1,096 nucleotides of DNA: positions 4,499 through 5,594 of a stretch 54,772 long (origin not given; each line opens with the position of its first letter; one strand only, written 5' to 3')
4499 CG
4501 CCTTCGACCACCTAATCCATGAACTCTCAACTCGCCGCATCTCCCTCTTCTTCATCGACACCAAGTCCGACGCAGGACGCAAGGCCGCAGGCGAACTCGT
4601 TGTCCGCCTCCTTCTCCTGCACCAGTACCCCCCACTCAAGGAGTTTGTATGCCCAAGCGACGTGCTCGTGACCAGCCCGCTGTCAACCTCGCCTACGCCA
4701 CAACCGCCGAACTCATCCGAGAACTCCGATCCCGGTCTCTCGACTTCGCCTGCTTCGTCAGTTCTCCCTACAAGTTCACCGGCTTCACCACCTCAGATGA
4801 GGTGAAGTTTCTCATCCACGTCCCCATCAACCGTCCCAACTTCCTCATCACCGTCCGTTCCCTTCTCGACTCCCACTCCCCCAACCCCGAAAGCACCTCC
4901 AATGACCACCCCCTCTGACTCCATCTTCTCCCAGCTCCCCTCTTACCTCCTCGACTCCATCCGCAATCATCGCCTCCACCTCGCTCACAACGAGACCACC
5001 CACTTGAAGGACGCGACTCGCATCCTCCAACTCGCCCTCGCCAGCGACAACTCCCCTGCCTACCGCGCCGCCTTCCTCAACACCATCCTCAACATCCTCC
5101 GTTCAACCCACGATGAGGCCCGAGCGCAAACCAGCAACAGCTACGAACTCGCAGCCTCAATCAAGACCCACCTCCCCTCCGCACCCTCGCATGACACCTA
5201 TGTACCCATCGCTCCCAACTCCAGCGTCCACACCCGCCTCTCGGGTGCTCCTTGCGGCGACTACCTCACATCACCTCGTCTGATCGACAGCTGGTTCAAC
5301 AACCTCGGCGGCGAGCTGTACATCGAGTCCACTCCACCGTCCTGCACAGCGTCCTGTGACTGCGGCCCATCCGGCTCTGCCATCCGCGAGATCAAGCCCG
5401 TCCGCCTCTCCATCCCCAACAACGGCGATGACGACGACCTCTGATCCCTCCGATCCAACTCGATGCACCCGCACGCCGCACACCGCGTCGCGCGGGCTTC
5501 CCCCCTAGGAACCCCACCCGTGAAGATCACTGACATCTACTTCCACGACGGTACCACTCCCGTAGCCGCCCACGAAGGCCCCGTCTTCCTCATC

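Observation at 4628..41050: Every reverse copy of the repeat has a nearby upstream forward partner, giving seven convergent inverted pairs that mostly enclose a start codon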

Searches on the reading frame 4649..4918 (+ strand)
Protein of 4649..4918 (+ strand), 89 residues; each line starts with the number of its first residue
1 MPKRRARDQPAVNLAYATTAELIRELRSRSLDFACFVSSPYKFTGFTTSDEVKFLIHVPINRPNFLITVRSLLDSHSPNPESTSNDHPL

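Call 76: search_protein_families(library=pfam, proteins=[window:4649-4918:+], max_evalue=0.01)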
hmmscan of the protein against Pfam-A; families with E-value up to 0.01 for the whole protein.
window:4649-4918:+ (89 aa): 0 families

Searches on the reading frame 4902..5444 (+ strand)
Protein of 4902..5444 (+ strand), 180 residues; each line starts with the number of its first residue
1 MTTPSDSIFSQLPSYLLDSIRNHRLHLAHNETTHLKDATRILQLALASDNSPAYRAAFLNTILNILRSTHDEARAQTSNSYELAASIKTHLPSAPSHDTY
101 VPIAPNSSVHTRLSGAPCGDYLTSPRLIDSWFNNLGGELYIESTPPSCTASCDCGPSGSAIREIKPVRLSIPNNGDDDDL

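Call 32: search_protein_families(library=phrogs, proteins=[window:4902-5444:+], max_evalue=0.01)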
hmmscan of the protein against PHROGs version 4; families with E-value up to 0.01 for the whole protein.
window:4902-5444:+ (180 aa): 0 families

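Call 33: search_protein_families(library=pfam, proteins=[window:4902-5444:+], max_evalue=0.01)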
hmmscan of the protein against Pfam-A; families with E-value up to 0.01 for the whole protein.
window:4902-5444:+ (180 aa): 0 families
